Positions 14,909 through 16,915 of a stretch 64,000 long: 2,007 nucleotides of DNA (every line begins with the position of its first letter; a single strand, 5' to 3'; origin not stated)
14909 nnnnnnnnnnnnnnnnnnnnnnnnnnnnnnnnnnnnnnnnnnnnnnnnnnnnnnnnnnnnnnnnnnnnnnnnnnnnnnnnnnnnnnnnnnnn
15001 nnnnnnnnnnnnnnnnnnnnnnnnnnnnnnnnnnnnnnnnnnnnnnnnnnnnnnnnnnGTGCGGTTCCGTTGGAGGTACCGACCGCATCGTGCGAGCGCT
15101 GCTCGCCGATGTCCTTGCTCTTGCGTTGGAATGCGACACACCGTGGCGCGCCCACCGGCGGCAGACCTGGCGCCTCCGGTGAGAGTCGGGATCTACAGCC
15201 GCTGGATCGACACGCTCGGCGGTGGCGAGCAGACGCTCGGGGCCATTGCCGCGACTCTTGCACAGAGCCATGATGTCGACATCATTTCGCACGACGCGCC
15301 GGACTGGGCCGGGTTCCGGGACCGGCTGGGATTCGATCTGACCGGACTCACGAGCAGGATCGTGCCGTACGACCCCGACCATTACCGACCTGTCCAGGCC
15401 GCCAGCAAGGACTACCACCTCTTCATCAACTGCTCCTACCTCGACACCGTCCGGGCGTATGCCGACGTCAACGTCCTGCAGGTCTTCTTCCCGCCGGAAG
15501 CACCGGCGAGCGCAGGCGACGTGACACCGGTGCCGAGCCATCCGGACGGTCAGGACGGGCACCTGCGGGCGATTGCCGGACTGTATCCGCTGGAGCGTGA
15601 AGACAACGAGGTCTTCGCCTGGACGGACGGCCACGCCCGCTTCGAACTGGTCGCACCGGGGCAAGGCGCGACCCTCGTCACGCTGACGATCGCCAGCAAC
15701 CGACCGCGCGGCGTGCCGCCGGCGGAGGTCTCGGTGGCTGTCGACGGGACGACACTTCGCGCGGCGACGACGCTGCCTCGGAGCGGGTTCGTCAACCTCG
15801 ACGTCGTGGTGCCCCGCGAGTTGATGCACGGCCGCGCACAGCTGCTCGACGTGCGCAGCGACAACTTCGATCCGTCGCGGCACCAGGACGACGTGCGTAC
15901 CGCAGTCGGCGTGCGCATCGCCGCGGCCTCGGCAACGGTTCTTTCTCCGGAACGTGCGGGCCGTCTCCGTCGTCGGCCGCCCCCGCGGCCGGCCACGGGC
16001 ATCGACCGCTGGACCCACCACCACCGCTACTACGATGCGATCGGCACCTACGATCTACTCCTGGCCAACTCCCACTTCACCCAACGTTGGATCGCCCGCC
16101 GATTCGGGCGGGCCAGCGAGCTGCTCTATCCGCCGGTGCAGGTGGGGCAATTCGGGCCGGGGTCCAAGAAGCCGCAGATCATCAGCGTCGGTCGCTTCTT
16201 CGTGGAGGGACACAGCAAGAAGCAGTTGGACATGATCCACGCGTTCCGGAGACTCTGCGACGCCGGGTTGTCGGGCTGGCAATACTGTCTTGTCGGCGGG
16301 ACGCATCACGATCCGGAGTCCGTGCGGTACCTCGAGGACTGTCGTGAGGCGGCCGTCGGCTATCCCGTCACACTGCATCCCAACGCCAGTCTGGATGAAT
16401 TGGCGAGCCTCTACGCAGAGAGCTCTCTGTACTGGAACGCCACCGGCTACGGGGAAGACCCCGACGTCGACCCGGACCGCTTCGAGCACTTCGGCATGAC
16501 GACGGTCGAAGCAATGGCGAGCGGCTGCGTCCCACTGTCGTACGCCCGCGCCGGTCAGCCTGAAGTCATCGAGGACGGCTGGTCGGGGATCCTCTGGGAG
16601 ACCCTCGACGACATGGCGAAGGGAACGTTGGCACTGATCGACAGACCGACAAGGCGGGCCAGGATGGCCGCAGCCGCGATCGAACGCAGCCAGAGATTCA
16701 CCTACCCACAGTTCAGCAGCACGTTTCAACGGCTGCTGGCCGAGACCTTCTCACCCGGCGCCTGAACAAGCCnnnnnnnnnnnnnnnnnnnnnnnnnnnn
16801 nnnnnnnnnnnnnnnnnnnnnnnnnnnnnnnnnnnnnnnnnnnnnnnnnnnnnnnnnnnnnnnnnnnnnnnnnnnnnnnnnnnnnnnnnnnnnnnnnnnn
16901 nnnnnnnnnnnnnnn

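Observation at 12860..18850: Lower-GC ~6-kb islet encoding an unusual sugar-modification set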

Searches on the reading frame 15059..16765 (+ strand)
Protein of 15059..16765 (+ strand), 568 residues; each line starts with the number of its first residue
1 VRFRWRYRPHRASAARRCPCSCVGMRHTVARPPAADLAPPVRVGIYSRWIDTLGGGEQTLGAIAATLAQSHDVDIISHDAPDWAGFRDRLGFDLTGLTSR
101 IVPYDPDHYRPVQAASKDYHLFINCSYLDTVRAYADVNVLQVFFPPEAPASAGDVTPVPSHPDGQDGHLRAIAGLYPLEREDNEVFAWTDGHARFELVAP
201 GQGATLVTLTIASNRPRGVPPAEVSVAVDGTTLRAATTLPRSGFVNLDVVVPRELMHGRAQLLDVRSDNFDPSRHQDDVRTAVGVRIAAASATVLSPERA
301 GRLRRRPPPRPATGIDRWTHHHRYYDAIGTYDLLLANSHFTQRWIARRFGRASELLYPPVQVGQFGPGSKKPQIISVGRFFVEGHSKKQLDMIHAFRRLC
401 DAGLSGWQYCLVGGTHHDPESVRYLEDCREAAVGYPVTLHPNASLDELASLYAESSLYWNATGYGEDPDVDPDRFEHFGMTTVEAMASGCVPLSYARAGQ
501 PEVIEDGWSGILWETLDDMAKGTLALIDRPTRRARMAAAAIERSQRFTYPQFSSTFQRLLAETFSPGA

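Call 5: search_protein_families(library=pfam, proteins=[window:15059-16765:+], max_evalue=0.01)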
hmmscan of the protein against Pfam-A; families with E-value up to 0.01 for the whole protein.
window:15059-16765:+ (568 aa): 4 families
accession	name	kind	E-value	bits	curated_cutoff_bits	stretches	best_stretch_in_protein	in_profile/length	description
PF00534.26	Glycos_transf_1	-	7.1e-16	58.7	26.4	1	366-542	10-171/172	Glycosyl transferases group 1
PF13692.12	Glyco_trans_1_4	-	6.3e-12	46.4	27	1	372-528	2-141/142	Glycosyl transferases group 1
PF13524.12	Glyco_trans_1_2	-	1.4e-07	31.9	25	1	414-548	22-134/144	Glycosyl transferase-like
PF13439.12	Glyco_transf_4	-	0.0041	17.6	28.5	0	54-116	2-62/170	Glycosyltransferase Family 4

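Call 6: search_protein_families(library=ncbifam, proteins=[window:15059-16765:+], max_evalue=0.01)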
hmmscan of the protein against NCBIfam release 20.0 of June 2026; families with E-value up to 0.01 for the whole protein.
window:15059-16765:+ (568 aa): 7 families
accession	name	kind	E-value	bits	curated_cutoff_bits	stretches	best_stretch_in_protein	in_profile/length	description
TIGR03999.1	thiol_BshA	equivalog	2.7e-08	33.2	273.7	1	475-557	282-367/375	N-acetyl-alpha-D-glucosaminyl L-malate synthase BshA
TIGR03449.1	mycothiol_MshA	equivalog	6.9e-06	25.2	462.5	1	472-556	310-396/406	D-inositol-3-phosphate glycosyltransferase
NF041876.1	EPS_EpsE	equivalog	6.9e-05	22.2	400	1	373-543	216-375/389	exopolysaccharide biosynthesis GT4 family glycosyltransferase EpsE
TIGR02470.1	sucr_synth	equivalog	0.0002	19.6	810.4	1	470-521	648-701/784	sucrose synthase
NF041139.1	TreT_Thcocales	equivalog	0.00089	18.1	775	1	368-545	226-393/412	trehalose synthase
NF053787.1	GlcN_PG_synth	equivalog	0.007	15.2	480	0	476-544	272-342/361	N-acetylglucosaminyl phosphatidylglycerol synthase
TIGR03088.1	stp2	hypoth_equivalog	0.0099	15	409.05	0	476-561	283-371/374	TIGR03088 family PEP-CTERM/XrtA system glycosyltransferase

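Call 8: search_solved_structures(query=window:15059-16765:+, max_evalue=0.1)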
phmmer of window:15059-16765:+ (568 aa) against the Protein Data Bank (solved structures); distinct sequences matched with E-value up to 0.1: 13.
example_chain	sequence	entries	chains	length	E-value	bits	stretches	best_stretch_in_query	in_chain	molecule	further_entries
2x6q_A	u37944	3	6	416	0.00036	22.6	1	365-546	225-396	TREHALOSE-SYNTHASE TRET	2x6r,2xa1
5zer_A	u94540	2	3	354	0.0011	21.1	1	471-537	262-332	UDP-glucose:tetrahydrobiopterin glucosyltransferase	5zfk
5ze7_B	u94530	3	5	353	0.0011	21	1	471-536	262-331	UDP-glucose:tetrahydrobiopterin glucosyltransferase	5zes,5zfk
7fg9_A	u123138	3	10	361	0.0015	20.6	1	476-564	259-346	Glycosyl transferase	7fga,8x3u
2xa2_A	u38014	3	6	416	0.0023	20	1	365-546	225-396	TREHALOSE-SYNTHASE TRET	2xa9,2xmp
8x3q_C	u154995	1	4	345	0.0034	19.4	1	476-536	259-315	Glycosyl transferase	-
3c4q_A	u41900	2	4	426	0.0058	18.6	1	472-556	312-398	Predicted glycosyltransferases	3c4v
3c48_A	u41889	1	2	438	0.006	18.6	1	472-556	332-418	Predicted glycosyltransferases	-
2r60_A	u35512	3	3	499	0.011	17.7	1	474-555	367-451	Glycosyl transferase, group 1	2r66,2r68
5d00_A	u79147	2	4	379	0.026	16.5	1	475-566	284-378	N-acetyl-alpha-D-glucosaminyl L-malate synthase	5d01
4n9w_A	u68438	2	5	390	0.052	15.5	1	476-563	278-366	GDP-mannose-dependent alpha-(1-2)-phosphatidylinositol mannosyltransferase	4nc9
2gej_A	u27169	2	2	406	0.055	15.4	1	476-563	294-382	PHOSPHATIDYLINOSITOL MANNOSYLTRANSFERASE (PimA)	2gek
4rbn_A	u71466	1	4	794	0.074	15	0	470-552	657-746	Sucrose synthase:Glycosyl transferases group 1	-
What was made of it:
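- Tried and rejected: The TreT match is only 22.6 bits (call 8), and the GH13 gene does not travel with the cassette.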

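Call 19: find_homologous_proteins(query=window:15185-16762:+, max_evalue=1e-10)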
Query window:15185-16762:+ (526 aa): 485 proteins with E <= 1e-10 among 8000 candidates; the best 120 are listed.
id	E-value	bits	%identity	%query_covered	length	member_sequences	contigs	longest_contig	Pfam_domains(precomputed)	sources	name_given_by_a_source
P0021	0.0e+0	1222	100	100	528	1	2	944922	PF00534.27,PF13524.13,PF13692.13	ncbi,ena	-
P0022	0.0e+0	1078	88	100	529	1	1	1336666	PF00534.27,PF13524.13,PF13692.13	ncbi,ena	-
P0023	1.9e-280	949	79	100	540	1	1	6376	PF00534.27,PF13524.13,PF13692.13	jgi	jgi:glycosyltransferase involved in cell wall biosynthesis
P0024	9.7e-270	914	77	99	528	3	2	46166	PF00534.27,PF13524.13,PF13692.13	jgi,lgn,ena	-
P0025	3.7e-248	843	74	99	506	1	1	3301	PF00534.27,PF13524.13,PF13692.13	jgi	jgi:glycosyltransferase involved in cell wall biosynthesis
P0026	4.8e-224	763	66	99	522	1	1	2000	PF00534.27,PF13524.13,PF13692.13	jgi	jgi:glycosyltransferase involved in cell wall biosynthesis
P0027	8.8e-221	753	67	99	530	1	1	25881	PF00534.27,PF13524.13,PF13692.13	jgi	jgi:glycosyltransferase involved in cell wall biosynthesis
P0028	1.4e-218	745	67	99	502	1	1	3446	PF00534.27,PF13524.13,PF13692.13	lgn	-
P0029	1.7e-215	735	66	99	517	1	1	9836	PF00534.27,PF13524.13,PF13692.13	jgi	jgi:glycosyltransferase involved in cell wall biosynthesis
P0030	5.1e-214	730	67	96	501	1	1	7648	PF00534.27,PF13524.13,PF13692.13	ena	-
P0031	1.6e-213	729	66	96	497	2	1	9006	PF00534.27,PF13524.13,PF13692.13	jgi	jgi:glycosyltransferase involved in cell wall biosynthesis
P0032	5.7e-213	727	64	99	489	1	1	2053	PF00534.27,PF13524.13,PF13692.13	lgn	-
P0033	7.3e-212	723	65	99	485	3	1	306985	PF00534.27,PF13524.13,PF13692.13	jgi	jgi:glycosyltransferase involved in cell wall biosynthesis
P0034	2.8e-211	721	64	99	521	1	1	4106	PF00534.27,PF13524.13,PF13692.13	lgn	-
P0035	6.6e-211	720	65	99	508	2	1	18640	PF00534.27,PF13524.13,PF13692.13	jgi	jgi:glycosyltransferase involved in cell wall biosynthesis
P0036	7.0e-210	717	64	95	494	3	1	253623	PF00534.27,PF13524.13,PF13692.13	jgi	jgi:glycosyltransferase involved in cell wall biosynthesis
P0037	4.7e-207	707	65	99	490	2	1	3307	PF00534.27,PF13524.13,PF13692.13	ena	-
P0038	9.8e-202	690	61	100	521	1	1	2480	PF00534.27,PF13524.13,PF13692.13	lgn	-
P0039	1.8e-201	689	61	99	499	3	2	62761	PF00534.27,PF13524.13,PF13692.13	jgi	jgi:glycosyltransferase involved in cell wall biosynthesis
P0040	7.5e-200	683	61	99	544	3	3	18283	PF00534.27,PF13692.13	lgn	-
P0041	1.7e-198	679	61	99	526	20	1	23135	PF00534.27,PF13524.13,PF13692.13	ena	-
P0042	2.0e-198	679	61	100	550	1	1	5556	PF00534.27,PF13692.13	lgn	-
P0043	4.4e-197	674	61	99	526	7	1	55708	PF00534.27,PF13524.13,PF13692.13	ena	-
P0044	1.8e-195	669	61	99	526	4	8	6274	PF00534.27,PF13692.13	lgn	-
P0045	5.2e-194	664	59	99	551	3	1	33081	PF00534.27,PF13692.13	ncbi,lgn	-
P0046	3.7e-192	658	61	99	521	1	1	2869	PF00534.27,PF13524.13,PF13692.13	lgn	-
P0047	1.0e-190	653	58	99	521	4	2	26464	PF00534.27,PF13524.13,PF13692.13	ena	-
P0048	2.6e-184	632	58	96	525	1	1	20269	PF00534.27,PF13692.13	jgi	jgi:glycosyltransferase involved in cell wall biosynthesis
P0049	9.6e-182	624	57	99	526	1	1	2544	PF00534.27,PF13692.13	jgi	jgi:glycosyltransferase involved in cell wall biosynthesis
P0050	3.8e-175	602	55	100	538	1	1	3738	PF00534.27,PF13692.13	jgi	jgi:glycosyltransferase involved in cell wall biosynthesis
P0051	6.3e-130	453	45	100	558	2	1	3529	PF00534.27,PF13692.13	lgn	-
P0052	1.0e-129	452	44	98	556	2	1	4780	PF00534.27,PF13692.13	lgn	-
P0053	3.4e-128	447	46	100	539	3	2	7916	PF00534.27,PF13524.13,PF13692.13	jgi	-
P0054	2.7e-117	411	43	98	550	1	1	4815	PF00534.27,PF13692.13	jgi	jgi:glycosyltransferase involved in cell wall biosynthesis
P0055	4.9e-117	410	42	98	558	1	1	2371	PF00534.27,PF13692.13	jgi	jgi:glycosyltransferase involved in cell wall biosynthesis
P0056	1.1e-115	406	42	99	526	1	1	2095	PF00534.27,PF13439.13,PF13692.13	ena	-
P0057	2.9e-115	404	44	100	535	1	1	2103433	PF00534.27,PF13692.13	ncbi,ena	-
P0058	5.4e-115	403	44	98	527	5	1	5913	PF00534.27,PF13692.13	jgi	jgi:glycosyltransferase involved in cell wall biosynthesis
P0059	1.1e-109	386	41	99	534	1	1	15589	PF00534.27,PF13524.13,PF13692.13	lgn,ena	-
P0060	1.5e-106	376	40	99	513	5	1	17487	PF00534.27,PF13524.13,PF13692.13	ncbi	-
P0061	3.6e-105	371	41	99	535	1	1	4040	PF00534.27,PF13524.13,PF13692.13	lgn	-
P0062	1.9e-104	369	40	99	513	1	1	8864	PF00534.27,PF13524.13,PF13692.13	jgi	jgi:glycosyltransferase involved in cell wall biosynthesis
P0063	2.1e-104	368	41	99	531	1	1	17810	PF00534.27,PF13524.13,PF13692.13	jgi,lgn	jgi:glycosyltransferase involved in cell wall biosynthesis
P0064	5.6e-103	364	40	98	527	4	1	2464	PF00534.27,PF13692.13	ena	-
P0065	2.0e-101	359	40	99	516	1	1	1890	PF00534.27,PF13692.13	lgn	-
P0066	2.5e-99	352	37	98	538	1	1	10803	PF00534.27,PF13524.13,PF13692.13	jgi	jgi:glycosyltransferase involved in cell wall biosynthesis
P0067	3.6e-99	351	38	96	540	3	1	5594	PF00534.27,PF13524.13,PF13692.13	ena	-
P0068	9.6e-99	350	38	99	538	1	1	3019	PF00534.27,PF13524.13,PF13692.13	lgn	-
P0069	5.2e-98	347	40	98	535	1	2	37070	PF00534.27,PF13524.13,PF13439.13,PF13692.13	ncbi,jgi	jgi:glycosyltransferase involved in cell wall biosynthesis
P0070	2.1e-95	339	40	99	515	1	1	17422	PF00534.27,PF13439.13,PF13692.13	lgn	-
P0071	2.3e-94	335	37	96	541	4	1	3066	PF00534.27,PF13524.13,PF13692.13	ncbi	-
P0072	2.9e-93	332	36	99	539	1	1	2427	PF00534.27,PF13524.13,PF13692.13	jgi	jgi:glycosyltransferase involved in cell wall biosynthesis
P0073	1.1e-90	323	38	99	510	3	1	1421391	PF00534.27,PF13692.13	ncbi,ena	-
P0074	6.2e-88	314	38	99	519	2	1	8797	PF00534.27,PF13439.13,PF13692.13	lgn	-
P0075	1.0e-87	313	35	98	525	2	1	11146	PF00534.27,PF13439.13,PF13692.13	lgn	-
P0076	1.6e-87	313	38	94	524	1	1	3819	PF00534.27,PF13524.13,PF13439.13,PF13692.13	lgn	-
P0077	2.4e-85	306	37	99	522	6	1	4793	PF00534.27,PF13692.13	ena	-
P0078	1.8e-84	303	36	98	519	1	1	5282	PF00534.27,PF13524.13,PF13439.13,PF13692.13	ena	-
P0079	9.5e-84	300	46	45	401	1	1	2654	PF00534.27,PF13692.13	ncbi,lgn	-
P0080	2.2e-83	299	33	100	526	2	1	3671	PF00534.27,PF13692.13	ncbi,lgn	-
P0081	7.9e-83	297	50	38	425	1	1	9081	PF00534.27,PF13524.13,PF13692.13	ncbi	-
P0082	2.9e-82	295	32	99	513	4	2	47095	PF00534.27,PF13692.13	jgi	-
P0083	4.3e-82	295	34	96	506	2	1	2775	PF00534.27,PF13692.13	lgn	-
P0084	1.7e-81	293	48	44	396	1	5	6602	PF00534.27,PF13692.13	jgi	jgi:glycosyltransferase involved in cell wall biosynthesis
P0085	2.4e-81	292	37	99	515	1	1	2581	PF00534.27,PF13524.13,PF13692.13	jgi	jgi:glycosyltransferase involved in cell wall biosynthesis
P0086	4.6e-81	291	37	95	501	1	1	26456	PF00534.27,PF13524.13,PF13692.13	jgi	jgi:glycosyltransferase involved in cell wall biosynthesis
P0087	5.3e-81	291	34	98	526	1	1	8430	PF00534.27,PF13524.13,PF13439.13,PF13692.13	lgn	-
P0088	5.7e-81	291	33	97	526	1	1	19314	PF00534.27,PF13692.13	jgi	-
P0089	6.7e-81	291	33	98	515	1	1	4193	PF00534.27,PF13524.13,PF13692.13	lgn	-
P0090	2.0e-80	289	37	98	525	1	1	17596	PF00534.27,PF13524.13,PF13692.13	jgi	jgi:glycosyltransferase involved in cell wall biosynthesis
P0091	3.6e-80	289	36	98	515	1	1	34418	PF00534.27,PF13524.13,PF13692.13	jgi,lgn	jgi:glycosyltransferase involved in cell wall biosynthesis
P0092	4.8e-80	288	47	44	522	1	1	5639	PF00534.27,PF13439.13,PF13692.13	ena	-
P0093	5.2e-80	288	37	100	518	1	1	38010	PF00534.27,PF13524.13,PF13692.13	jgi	jgi:glycosyltransferase involved in cell wall biosynthesis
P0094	5.4e-80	288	36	98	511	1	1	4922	PF00534.27,PF13524.13,PF13439.13,PF13692.13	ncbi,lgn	-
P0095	6.8e-80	288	45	45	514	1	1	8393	PF00534.27,PF13524.13,PF13692.13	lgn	-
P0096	1.2e-79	287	35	98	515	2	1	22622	PF00534.27,PF13524.13,PF13692.13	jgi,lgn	jgi:glycosyltransferase involved in cell wall biosynthesis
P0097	1.3e-79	287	33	98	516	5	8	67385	PF00534.27,PF13692.13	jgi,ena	-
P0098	3.6e-79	285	47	45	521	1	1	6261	PF00534.27,PF13439.13,PF13692.13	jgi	jgi:glycosyltransferase involved in cell wall biosynthesis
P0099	5.1e-79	285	36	99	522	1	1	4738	PF00534.27,PF13524.13,PF13439.13,PF13692.13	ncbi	-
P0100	8.1e-79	284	46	51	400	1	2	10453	PF00534.27,PF13439.13,PF13692.13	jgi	-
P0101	1.2e-78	283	35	99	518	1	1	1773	PF00534.27,PF13692.13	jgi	jgi:glycosyltransferase involved in cell wall biosynthesis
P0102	2.0e-78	283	45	51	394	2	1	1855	PF00534.27,PF13524.13,PF13692.13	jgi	jgi:glycosyltransferase involved in cell wall biosynthesis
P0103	2.6e-78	282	46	46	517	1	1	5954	PF00534.27,PF13692.13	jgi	jgi:glycosyltransferase involved in cell wall biosynthesis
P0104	3.0e-78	282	34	98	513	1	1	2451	PF00534.27,PF13692.13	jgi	jgi:glycosyltransferase involved in cell wall biosynthesis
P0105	3.7e-78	282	33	99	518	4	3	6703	PF00534.27,PF13692.13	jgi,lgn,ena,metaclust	metaclust:\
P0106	1.6e-77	280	34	99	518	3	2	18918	PF00534.27,PF13692.13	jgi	-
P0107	1.8e-77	280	35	98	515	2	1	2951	PF00534.27,PF13524.13,PF13439.13,PF13692.13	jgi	jgi:glycosyltransferase involved in cell wall biosynthesis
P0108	2.8e-77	279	33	99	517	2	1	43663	PF00534.27,PF13692.13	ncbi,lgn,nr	ncbi:MAG: glycosyltransferase [Anaerolineales bacterium]|nr:glycosyltransferase [Anaerolineales bact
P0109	3.2e-77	279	33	99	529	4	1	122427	PF00534.27,PF13692.13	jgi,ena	-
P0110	3.6e-77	279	32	98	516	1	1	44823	PF00534.27,PF13524.13,PF13439.13,PF13692.13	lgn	-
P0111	3.8e-77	279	34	99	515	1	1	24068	PF00534.27,PF13692.13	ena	-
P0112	4.3e-77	278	33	99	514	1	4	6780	PF00534.27,PF13524.13,PF13692.13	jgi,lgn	jgi:glycosyltransferase involved in cell wall biosynthesis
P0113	6.3e-77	278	47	44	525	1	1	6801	PF00534.27,PF13692.13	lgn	-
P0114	7.6e-77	278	31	100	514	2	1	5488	PF00534.27,PF13692.13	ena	-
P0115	1.2e-76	277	33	99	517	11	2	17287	PF00534.27,PF13692.13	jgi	-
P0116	1.2e-76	277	44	45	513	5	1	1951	PF00534.27,PF13692.13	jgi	jgi:glycosyltransferase involved in cell wall biosynthesis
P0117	4.9e-76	275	33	99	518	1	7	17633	PF00534.27,PF13692.13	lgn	-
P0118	6.6e-76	274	36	98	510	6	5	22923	PF00534.27,PF13524.13,PF13439.13,PF13692.13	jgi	jgi:glycosyltransferase involved in cell wall biosynthesis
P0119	6.8e-76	274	34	99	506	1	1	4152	PF00534.27,PF13439.13,PF13692.13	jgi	jgi:glycosyltransferase involved in cell wall biosynthesis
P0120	7.0e-76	274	32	98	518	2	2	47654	PF00534.27,PF13692.13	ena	-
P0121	9.1e-76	274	32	99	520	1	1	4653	PF00534.27,PF13692.13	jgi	jgi:glycosyltransferase involved in cell wall biosynthesis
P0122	1.6e-75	273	36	100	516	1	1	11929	PF00534.27,PF13692.13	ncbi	-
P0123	2.2e-75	273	47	45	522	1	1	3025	PF00534.27,PF13439.13,PF13692.13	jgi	jgi:glycosyltransferase involved in cell wall biosynthesis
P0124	3.8e-75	272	36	98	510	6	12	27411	PF00534.27,PF13524.13,PF13692.13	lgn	-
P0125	4.4e-75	272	33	99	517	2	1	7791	PF00534.27,PF13692.13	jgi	-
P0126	4.7e-75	272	35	99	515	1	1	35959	PF00534.27,PF13524.13,PF13692.13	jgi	jgi:glycosyltransferase involved in cell wall biosynthesis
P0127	4.9e-75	272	41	47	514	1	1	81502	PF00534.27,PF13692.13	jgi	-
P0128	5.9e-75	271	33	100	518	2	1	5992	PF00534.27,PF13524.13,PF13692.13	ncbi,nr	ncbi:MAG: glycosyltransferase family 4 protein [Anaerolineales bacterium]|nr:glycosyltransferase fam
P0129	7.7e-75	271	34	99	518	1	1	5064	PF00534.27,PF13692.13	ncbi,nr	ncbi:MAG TPA: glycosyltransferase [Anaerolineae bacterium]|nr:glycosyltransferase [Anaerolineae bact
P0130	7.8e-75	271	33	99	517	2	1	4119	PF00534.27,PF13692.13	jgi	-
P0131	9.4e-75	271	43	45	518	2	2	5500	PF00534.27,PF13692.13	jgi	jgi:glycosyltransferase involved in cell wall biosynthesis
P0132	1.4e-74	270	33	98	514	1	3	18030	PF00534.27,PF13692.13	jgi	jgi:glycosyltransferase involved in cell wall biosynthesis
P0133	4.5e-74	268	33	98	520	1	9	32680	PF00534.27,PF13692.13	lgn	-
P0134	4.9e-74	268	33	99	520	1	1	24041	PF00534.27,PF13692.13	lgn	-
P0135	5.5e-74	268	31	98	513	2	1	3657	PF00534.27,PF13692.13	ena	-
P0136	6.2e-74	268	36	92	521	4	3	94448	PF00534.27,PF13524.13,PF13692.13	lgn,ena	-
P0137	1.8e-73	266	49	38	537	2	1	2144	PF00534.27,PF13524.13,PF13692.13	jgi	jgi:glycosyltransferase involved in cell wall biosynthesis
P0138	2.0e-73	266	34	99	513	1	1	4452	PF00534.27,PF13692.13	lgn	-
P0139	2.0e-73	266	42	56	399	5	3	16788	PF00534.27,PF13439.13,PF13692.13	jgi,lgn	-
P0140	2.4e-73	266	36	98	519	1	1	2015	PF00534.27,PF13692.13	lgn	-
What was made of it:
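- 15179..16765 (+): GT4 (retaining GT-B) glycosyltransferase, 528 aa, with a ~170-aa beta-sandwich inserted in the N-terminal (acceptor) domain; its start overlaps the HSD-like stop. P0021 is a 100% identical 528-aa protein (call 19).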

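Call 22: find_encoding_contigs(protein=P0033, flank=8000, max_places=1)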
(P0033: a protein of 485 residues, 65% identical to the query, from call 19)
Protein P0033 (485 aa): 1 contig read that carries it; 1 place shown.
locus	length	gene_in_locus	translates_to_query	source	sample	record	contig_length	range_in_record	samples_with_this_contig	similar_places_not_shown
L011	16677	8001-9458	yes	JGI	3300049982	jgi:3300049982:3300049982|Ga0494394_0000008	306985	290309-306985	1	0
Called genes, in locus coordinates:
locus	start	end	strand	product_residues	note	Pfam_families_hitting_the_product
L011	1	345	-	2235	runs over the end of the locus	PF17803:Cadherin_4, PF17892:Cadherin_5, PF17963:Big_9, PF17803:Cadherin_4, PF17892:Cadherin_5, PF17963:Big_9, PF17803:Cadherin_4, PF17892:Cadherin_5, +22 more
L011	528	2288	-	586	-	PF02129:Peptidase_S15, PF00326:Peptidase_S9 (faint), PF08530:PepX_C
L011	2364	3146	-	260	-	PF13828:DUF4190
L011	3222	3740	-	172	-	PF12867:DinB_2 (weak), PF04978:MST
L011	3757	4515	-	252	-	PF03988:DUF347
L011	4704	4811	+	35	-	-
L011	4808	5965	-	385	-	PF22660:RS_preATP-grasp-like, PF02222:ATP-grasp, PF21244:PurT_C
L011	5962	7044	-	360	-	PF00155:Aminotran_1_2, PF01041:DegT_DnrJ_EryC1, PF01212:Beta_elim_lyase, PF01053:Cys_Met_Meta_PP (weak)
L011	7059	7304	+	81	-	-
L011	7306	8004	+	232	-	-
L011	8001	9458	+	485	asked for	PF00534:Glycos_transf_1, PF13692:Glyco_trans_1_4, PF13524:Glyco_trans_1_2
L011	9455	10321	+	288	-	PF01370:Epimerase, PF07993:NAD_binding_4 (faint), PF16363:GDP_Man_Dehyd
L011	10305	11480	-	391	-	PF05977:MFS_3, PF07690:MFS_1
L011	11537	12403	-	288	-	PF08240:ADH_N (weak), PF00107:ADH_zinc_N (weak), PF13602:ADH_zinc_N_2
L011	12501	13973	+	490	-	PF13088:BNR_2 (weak)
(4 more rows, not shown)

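Call 23: find_encoding_contigs(protein=P0057, flank=8000, max_places=1)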
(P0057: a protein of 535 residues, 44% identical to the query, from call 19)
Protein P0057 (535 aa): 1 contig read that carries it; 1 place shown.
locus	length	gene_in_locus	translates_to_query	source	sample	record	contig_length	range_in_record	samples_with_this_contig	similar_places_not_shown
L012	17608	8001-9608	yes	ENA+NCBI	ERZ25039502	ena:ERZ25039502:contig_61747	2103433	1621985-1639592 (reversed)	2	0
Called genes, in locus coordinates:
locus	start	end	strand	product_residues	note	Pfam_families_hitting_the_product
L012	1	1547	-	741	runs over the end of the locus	-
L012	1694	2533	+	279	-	PF13229:Beta_helix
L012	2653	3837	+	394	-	PF08241:Methyltransf_11, PF08242:Methyltransf_12 (weak), PF13649:Methyltransf_25, PF13847:Methyltransf_31 (weak)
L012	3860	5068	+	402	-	PF01041:DegT_DnrJ_EryC1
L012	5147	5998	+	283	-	PF00742:Homoserine_dh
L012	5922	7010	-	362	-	PF01408:GFO_IDH_MocA, PF22725:GFO_IDH_MocA_C3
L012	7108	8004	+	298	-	-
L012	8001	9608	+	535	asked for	PF00534:Glycos_transf_1, PF13692:Glyco_trans_1_4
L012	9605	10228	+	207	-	PF01436:NHL (faint), PF25021:TEN_NHL (faint)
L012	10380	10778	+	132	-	-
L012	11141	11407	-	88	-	-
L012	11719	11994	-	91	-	-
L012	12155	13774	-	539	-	PF13091:PLDc_2, PF00614:PLDc (weak)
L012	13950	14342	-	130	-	PF10807:DUF2541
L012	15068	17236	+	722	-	PF00375:SDF, PF00497:SBP_bac_3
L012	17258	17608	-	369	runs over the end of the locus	PF09949:APP1_cat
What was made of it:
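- That fits a role of making the keto sugar for DegT (call 23). L012 carries a separate Gfo/Idh/MocA dehydrogenase in addition to its HSD-like gene (call 23).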
